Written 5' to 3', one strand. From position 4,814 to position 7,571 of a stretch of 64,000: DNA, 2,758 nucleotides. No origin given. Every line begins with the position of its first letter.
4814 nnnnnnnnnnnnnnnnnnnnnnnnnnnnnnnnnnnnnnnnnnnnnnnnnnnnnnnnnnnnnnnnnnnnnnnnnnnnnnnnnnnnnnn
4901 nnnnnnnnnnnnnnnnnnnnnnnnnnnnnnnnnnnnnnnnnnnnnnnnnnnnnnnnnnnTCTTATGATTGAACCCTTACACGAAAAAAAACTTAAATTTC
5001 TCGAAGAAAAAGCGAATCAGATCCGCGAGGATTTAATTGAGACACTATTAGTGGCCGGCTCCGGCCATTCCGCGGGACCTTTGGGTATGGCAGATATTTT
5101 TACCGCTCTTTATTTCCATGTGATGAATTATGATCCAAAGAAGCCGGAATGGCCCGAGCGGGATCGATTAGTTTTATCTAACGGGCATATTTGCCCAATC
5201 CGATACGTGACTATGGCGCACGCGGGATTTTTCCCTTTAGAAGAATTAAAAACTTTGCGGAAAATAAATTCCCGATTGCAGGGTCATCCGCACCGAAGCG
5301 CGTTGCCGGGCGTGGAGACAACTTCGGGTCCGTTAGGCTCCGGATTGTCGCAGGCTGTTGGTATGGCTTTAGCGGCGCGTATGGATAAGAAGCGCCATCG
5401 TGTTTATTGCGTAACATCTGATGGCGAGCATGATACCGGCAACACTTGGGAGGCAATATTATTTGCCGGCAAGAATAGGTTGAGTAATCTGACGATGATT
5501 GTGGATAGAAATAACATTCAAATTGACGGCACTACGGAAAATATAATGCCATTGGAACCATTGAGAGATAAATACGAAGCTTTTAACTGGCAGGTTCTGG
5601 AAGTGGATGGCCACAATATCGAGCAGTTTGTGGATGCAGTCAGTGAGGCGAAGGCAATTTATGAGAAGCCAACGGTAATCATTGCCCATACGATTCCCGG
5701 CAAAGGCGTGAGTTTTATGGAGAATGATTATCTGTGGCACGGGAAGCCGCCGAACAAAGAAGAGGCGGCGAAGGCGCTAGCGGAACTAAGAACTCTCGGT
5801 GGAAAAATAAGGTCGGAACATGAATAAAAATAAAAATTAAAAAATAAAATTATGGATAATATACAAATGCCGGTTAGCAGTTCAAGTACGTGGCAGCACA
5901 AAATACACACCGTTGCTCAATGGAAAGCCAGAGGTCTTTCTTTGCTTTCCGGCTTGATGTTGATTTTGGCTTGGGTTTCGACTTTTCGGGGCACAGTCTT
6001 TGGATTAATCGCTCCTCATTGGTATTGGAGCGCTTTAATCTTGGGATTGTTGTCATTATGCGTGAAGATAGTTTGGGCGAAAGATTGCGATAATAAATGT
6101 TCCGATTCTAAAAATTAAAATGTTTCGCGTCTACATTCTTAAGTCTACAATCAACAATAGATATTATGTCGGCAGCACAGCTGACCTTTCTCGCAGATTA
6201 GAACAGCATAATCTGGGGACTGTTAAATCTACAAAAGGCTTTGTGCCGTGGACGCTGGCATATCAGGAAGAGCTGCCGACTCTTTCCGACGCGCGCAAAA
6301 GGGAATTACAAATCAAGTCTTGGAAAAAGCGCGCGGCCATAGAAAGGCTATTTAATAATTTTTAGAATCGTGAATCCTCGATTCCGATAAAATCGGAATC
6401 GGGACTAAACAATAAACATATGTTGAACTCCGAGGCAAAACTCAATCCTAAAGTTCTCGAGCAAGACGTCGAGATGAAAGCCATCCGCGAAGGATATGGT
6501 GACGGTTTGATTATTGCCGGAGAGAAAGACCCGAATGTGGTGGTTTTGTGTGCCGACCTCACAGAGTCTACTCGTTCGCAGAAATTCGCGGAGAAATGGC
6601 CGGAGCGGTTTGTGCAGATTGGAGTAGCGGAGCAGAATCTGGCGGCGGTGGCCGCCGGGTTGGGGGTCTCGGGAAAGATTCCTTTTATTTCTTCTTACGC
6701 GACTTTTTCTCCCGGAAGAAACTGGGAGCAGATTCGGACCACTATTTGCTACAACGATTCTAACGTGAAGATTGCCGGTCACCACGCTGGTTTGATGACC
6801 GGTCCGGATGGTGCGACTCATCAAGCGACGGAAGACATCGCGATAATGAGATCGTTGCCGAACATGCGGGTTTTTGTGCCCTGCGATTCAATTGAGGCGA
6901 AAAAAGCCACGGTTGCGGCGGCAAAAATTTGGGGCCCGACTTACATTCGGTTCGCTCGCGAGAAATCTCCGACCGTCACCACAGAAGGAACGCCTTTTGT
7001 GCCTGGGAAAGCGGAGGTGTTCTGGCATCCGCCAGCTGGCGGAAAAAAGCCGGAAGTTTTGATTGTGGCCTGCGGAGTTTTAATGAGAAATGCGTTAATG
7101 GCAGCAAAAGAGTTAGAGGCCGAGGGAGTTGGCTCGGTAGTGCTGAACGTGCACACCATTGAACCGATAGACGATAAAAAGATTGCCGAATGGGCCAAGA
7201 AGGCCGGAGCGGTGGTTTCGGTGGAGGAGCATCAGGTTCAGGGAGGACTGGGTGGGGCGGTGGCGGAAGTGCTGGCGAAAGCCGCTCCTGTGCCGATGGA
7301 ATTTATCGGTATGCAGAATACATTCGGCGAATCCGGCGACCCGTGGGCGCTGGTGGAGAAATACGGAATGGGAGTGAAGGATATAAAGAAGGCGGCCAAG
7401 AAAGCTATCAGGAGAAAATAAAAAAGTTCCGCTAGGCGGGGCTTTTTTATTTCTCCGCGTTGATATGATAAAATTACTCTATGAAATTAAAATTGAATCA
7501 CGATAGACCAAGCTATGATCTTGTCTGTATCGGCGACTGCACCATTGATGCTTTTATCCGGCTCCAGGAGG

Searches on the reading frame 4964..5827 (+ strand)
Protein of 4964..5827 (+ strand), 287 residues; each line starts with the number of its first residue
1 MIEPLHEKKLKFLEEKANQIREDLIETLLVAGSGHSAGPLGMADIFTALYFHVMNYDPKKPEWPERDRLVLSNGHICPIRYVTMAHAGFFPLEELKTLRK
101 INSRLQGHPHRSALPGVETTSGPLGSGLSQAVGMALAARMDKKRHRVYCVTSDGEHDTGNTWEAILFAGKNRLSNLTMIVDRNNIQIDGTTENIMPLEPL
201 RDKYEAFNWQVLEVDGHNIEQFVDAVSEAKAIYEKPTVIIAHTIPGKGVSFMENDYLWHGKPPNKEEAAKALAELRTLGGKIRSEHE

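Call 105: search_protein_families(library=pfam, proteins=[window:4964-5827:+], max_evalue=0.001)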
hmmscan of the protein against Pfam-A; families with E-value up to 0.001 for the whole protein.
window:4964-5827:+ (287 aa): 4 families
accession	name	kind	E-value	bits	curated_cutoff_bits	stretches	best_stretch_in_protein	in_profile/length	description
PF00456.26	Transketolase_N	-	1.1e-60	205.9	22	1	16-271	5-271/334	Transketolase, thiamine diphosphate binding domain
PF13292.11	DXP_synthase_N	-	2e-14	54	21.2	1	7-189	12-177/274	1-deoxy-D-xylulose-5-phosphate synthase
PF00676.26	E1_dh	-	7.9e-07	28.8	22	1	116-232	95-210/300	Dehydrogenase E1 component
PF09364.15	XFP_N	-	0.0001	21.7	23.7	1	113-225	131-243/364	XFP N-terminal domain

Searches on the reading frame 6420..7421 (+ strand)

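Call 105: search_protein_families(library=pfam, proteins=[window:6420-7421:+], max_evalue=0.001)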
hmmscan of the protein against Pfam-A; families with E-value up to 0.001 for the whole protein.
window:6420-7421:+ (333 aa): 4 families
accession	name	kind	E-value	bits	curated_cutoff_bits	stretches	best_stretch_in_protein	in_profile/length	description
PF02779.29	Transket_pyr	-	5.1e-36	124.4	27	1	20-182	3-171/174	Transketolase, pyrimidine binding domain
PF02780.25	Transketolase_C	-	1.1e-22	80.7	25.9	1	210-322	9-124/124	Transketolase, C-terminal domain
PF22613.1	Transketolase_C_1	-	2.5e-05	24.9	27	1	209-317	10-112/113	Transketolase-like TK C-terminal domain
PF17147.9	PFOR_II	-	5.6e-05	23.9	27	1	212-296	2-89/102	Pyruvate:ferredoxin oxidoreductase core domain II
